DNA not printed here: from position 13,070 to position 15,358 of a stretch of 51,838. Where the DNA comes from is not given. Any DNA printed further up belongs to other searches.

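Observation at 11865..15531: Reverse-strand moron encoding a BcgI-like type IIB restriction-modification system (RM subunit + S subunit), translationally coupled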

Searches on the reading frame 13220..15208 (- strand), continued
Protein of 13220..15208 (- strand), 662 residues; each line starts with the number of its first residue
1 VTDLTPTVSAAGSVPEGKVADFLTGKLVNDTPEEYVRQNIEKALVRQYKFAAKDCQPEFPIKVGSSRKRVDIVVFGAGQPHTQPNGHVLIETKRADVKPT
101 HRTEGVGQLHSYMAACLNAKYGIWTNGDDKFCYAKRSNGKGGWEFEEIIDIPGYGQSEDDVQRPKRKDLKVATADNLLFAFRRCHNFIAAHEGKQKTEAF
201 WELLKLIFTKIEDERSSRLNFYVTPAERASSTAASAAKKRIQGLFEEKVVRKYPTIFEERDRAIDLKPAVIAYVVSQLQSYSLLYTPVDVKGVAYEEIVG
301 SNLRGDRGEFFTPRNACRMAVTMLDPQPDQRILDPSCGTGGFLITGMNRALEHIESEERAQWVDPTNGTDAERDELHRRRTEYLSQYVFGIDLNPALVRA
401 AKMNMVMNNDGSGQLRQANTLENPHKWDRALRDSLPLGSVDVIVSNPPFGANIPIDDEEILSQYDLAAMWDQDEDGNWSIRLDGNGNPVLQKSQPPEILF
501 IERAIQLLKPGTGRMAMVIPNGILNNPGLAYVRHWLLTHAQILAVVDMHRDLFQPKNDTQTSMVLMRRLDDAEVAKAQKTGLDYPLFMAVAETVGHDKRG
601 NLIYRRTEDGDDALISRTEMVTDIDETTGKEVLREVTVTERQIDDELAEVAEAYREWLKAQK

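Call 80: find_related_loci(query=A1, collection=viral_contigs, flank=8000)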
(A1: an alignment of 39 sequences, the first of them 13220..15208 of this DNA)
Query A1 (662 aa) in viral_contigs; peptide patterns used: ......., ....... (x = any residue, [..] = any of these).
59 stretches matched a pattern; 28 encode a relative of the query (tblastn E <= 1e-3); 27 distinct loci.
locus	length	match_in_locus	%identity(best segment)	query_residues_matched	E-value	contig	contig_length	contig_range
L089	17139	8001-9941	52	6-661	0e+0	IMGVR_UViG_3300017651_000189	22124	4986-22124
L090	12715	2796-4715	50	10-658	0e+0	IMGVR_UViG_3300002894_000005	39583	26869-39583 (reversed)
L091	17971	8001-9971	47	14-657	0e+0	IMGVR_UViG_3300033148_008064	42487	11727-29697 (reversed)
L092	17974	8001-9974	47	14-661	0e+0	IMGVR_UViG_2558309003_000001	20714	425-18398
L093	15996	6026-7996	45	14-657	0e+0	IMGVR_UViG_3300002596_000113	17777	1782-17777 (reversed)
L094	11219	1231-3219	44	14-661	0e+0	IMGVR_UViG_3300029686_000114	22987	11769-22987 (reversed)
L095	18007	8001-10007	42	13-661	0e+0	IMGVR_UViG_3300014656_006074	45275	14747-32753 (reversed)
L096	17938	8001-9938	49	7-661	0e+0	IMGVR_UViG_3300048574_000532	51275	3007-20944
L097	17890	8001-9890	45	13-659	4e-180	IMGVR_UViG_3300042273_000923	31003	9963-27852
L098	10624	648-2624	45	14-657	3e-180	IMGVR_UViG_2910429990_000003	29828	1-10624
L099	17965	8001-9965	46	8-661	3e-179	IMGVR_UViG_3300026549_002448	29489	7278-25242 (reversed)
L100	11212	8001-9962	43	14-657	6e-179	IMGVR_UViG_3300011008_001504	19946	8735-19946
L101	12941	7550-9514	46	8-661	9e-179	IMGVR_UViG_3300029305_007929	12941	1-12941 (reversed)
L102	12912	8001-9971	43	14-657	4e-177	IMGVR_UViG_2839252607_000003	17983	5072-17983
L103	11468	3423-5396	44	14-657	1e-176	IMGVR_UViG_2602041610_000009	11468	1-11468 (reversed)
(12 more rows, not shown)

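Call 83: search_protein_families(library=phrogs, proteins=[window:13220-15208:-], max_evalue=0.001)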
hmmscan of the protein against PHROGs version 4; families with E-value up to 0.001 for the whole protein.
window:13220-15208:- (662 aa): 7 families
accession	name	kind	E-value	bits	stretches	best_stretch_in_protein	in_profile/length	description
phrog_2713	-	unknown function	5.4e-39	135.6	1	230-564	119-394/520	-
phrog_13671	-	other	2.3e-17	63.7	1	270-565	300-539/666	DNA methyltransferase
phrog_9133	-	unknown function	9.9e-12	44.5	2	439-604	818-937/1259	-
phrog_16674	-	other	2.8e-11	42.9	1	286-358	383-456/1364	DNA methyltransferase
phrog_19264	-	unknown function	1.6e-05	25.5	0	384-460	246-317/349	-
phrog_6380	-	other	4.1e-05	23.7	0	304-350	16-61/382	DNA methyltransferase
phrog_5696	-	unknown function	0.00033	21.1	1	252-350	66-167/250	-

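Call 92: search_protein_families(library=padloc, alignment_id=A5, max_evalue=0.00001)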
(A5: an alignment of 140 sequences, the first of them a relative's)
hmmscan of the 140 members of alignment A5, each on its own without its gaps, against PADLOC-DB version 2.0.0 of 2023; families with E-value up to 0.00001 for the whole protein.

A. member 1, L001:9558-10013:+ (151 aa): 0 families

B. families by the number of members that match (of 140 scanned): 192 families (the first 25 are shown)
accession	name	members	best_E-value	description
PDLC02357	AbiU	4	4.4e-111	AbiU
PDLC02207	MzaE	4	4.4e-10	-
PDLC04140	mad8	2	1.4e-21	mads_8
PDLC00770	Cyclase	1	2.4e-150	oligonucleotide-cyclase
PDLC00780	Cyclase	1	5.9e-126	oligonucleotide-cyclase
PDLC00816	Cyclase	1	1.6e-62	oligonucleotide-cyclase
PDLC00815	Cyclase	1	1.4e-61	oligonucleotide-cyclase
PDLC00104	GajB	1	2.9e-56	UrvD helicase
PDLC01608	Cas1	1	8.4e-46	"CAS-I,CAS-II,CAS-III,CAS-IV,CAS-V,CAS-VI; acquisition_1"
PDLC02946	RT_III-A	1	4.8e-43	-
PDLC01248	Cas1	1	3.9e-41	"CAS-I,CAS-II,CAS-III,CAS-IV,CAS-V,CAS-VI; acquisition_1"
PDLC00811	Cyclase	1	4.1e-41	oligonucleotide-cyclase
PDLC02943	RT_III-A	1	2.9e-40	-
PDLC00800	Cyclase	1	9.3e-40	oligonucleotide-cyclase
PDLC02941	RT_II-A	1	7.4e-39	-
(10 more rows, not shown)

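Call 93: search_protein_families(library=pfam, alignment_id=A5, max_evalue=0.00001)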
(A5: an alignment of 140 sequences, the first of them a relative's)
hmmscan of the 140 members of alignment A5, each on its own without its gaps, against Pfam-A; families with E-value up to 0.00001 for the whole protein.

A. member 1, L001:9558-10013:+ (151 aa): 0 families

B. families by the number of members that match (of 140 scanned): 103 families (the first 25 are shown)
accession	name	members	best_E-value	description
PF10592.14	AIPR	4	3.4e-44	AIPR protein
PF00589.27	Phage_integrase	3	4.1e-34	Phage integrase family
PF00571.33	CBS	3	9.8e-08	CBS domain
PF01609.27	DDE_Tnp_1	2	4e-24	Transposase DDE domain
PF00072.30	Response_reg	2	4.5e-22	Response regulator receiver domain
PF01966.28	HD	2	1.6e-20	HD domain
PF00004.35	AAA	2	8.8e-09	ATPase family associated with various cellular activities (AAA)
PF01425.27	Amidase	1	1.1e-90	Amidase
PF10117.15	McrBC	1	8.3e-78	McrBC 5-methylcytosine restriction system component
PF00654.25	Voltage_CLC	1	3.3e-74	Voltage gated chloride channel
PF00009.33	GTP_EFTU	1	2.3e-57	Elongation factor Tu GTP binding domain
PF10050.14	DUF2284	1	9.3e-50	Predicted metal-binding protein (DUF2284)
PF06421.17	LepA_C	1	1.4e-48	GTP-binding protein LepA C-terminus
PF04250.19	DUF429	1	1.3e-47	Protein of unknown function (DUF429)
PF08459.17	UvrC_RNaseH_dom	1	2e-46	UvrC RNAse H endonuclease domain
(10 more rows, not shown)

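Call 95: search_solved_structures(query=L088:60-2813:+, max_evalue=0.00001, show_alignments=1)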
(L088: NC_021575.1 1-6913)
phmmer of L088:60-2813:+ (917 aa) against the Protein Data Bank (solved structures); distinct sequences matched with E-value up to 0.00001: 13.
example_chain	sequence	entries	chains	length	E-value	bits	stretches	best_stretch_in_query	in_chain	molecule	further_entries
8w0p_A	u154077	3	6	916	1.9e-33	118.8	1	243-636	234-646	RM.BsaXI | site-specific DNA-methyltransferase (adenine-specific)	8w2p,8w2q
7vru_A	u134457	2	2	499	7.5e-20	73.8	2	334-391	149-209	Site-specific DNA-methyltransferase (adenine-specific)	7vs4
5ybb_A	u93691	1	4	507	1.7e-16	62.7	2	497-611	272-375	Type I restriction-modification system methyltransferase subunit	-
2okc_A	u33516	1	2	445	9e-16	60.3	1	346-406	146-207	Type I restriction enzyme StySJI M protein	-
3ufb_A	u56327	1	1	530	9.6e-16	60.2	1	331-392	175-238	Type I restriction-modification system methyltransferase subunit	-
2y7c_B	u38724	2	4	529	1.1e-13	53.5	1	336-392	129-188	TYPE I RESTRICTION ENZYME ECOKI M PROTEIN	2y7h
2ar0_A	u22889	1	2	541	1.1e-13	53.4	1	336-392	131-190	Type I restriction enzyme EcoKI M protein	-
7bst_D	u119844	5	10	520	1.1e-12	50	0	314-390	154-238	Type I restriction enzyme EcoR124II M protein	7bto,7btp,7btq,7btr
7vru_B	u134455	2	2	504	7.5e-12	47.3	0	475-597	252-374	Site-specific DNA-methyltransferase (adenine-specific)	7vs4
7eew_A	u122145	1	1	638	1.1e-11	46.8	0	541-613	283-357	Type I restriction-modification system methyltransferase subunit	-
2ibs_A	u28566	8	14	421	9.3e-06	27.2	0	485-584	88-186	Modification methylase TaqI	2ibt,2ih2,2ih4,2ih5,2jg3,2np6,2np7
1aqj_A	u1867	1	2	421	9.6e-06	27.1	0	485-584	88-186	ADENINE-N6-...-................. TAQI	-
1aqi_A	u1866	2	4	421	9.6e-06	27.1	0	485-584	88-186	ADENINE-N6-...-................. TAQI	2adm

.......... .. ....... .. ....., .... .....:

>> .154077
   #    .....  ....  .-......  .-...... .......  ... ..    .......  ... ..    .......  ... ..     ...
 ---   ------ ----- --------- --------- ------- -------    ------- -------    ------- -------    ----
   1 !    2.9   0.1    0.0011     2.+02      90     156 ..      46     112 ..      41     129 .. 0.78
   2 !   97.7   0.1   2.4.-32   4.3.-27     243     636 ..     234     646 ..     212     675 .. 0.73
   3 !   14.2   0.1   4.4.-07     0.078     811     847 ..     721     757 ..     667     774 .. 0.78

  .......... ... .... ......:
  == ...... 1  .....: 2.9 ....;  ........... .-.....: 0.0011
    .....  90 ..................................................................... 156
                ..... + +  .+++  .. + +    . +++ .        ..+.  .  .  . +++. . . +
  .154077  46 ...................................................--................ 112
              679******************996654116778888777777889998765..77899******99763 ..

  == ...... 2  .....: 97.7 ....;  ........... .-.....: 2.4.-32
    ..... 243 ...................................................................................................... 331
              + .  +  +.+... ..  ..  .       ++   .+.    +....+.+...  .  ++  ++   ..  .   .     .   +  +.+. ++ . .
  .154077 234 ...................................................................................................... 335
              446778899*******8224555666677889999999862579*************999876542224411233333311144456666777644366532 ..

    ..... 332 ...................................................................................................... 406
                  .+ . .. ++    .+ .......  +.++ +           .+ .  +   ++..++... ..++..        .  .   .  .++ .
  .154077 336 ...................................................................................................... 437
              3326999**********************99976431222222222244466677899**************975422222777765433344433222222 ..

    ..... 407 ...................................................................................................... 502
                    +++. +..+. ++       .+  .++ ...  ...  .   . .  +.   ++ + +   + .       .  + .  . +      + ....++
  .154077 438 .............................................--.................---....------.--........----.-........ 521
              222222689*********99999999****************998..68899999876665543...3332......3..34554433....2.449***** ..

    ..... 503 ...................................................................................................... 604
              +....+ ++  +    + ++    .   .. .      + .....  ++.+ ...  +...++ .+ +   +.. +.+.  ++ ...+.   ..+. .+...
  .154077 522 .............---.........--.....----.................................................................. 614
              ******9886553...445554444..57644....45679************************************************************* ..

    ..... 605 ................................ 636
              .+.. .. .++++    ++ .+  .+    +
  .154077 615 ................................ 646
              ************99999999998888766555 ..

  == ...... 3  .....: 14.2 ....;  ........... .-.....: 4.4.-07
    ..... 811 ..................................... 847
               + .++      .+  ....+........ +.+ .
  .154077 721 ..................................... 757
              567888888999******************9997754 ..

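Call 101: fold_search(model_id=the predicted structure, library=viral)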
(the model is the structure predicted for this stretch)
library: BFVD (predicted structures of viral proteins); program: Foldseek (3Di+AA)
matches with E <= 10: 503; with E <= 0.001: 59
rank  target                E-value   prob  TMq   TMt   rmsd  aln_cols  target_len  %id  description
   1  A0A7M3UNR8            3.3e-17  1.00  0.40  0.33  17.9       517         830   16  site-specific DNA-methyltransferase (adenine-specific) [Pyramimonas orientalis virus]
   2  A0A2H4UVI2            2.5e-16  1.00  0.40  0.31  13.2       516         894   16  site-specific DNA-methyltransferase (adenine-specific) [Bodo saltans virus]
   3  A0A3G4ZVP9            3.4e-16  1.00  0.45  0.38   6.7       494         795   15  site-specific DNA-methyltransferase (adenine-specific) [Dasosvirus sp.]
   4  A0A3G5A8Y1            9.7e-16  1.00  0.42  0.28   5.5       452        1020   20  site-specific DNA-methyltransferase (adenine-specific) [Hyperionvirus sp.]
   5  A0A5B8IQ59            4.2e-15  1.00  0.42  0.32  11.0       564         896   12  Type I restriction modification DNA specificity domain protein [Mimiviridae sp. ChoanoV1]
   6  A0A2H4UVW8            4.4e-15  1.00  0.39  0.28   7.0       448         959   18  site-specific DNA-methyltransferase (adenine-specific) [Bodo saltans virus]
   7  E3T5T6                2.9e-13  1.00  0.41  0.29  12.6       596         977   13  Putative type I restriction modification enzyme, M and S domains [Cafeteria roenbergensis virus (strain BV-PW1)]
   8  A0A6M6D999            5.0e-13  1.00  0.39  0.42   9.1       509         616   17  (no name in the UniProt tables at hand)
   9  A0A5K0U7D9            2.2e-12  1.00  0.38  0.26  21.0       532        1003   14  site-specific DNA-methyltransferase (adenine-specific) [Yasminevirus sp. GU-2018]
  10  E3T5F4                1.0e-11  1.00  0.37  0.30  14.8       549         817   13  site-specific DNA-methyltransferase (adenine-specific) [Cafeteria roenbergensis virus (strain BV-PW1)]
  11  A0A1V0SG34            2.1e-11  1.00  0.32  0.17  10.4       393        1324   16  site-specific DNA-methyltransferase (adenine-specific) [Hokovirus HKV1]
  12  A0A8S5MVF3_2          4.1e-11  1.00  0.27  0.16  15.9       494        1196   18  DNA methylase [Caudovirales sp. ctUL28]
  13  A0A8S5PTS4            4.7e-10  1.00  0.39  0.30  13.2       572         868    9  site-specific DNA-methyltransferase (adenine-specific) [Siphoviridae sp. ct0yh16]
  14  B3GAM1                7.7e-10  1.00  0.25  0.39   5.0       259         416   27  AMDV3_7 [uncultured virus]
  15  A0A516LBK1            1.2e-09  1.00  0.29  0.39  19.6       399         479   16  (no name in the UniProt tables at hand)
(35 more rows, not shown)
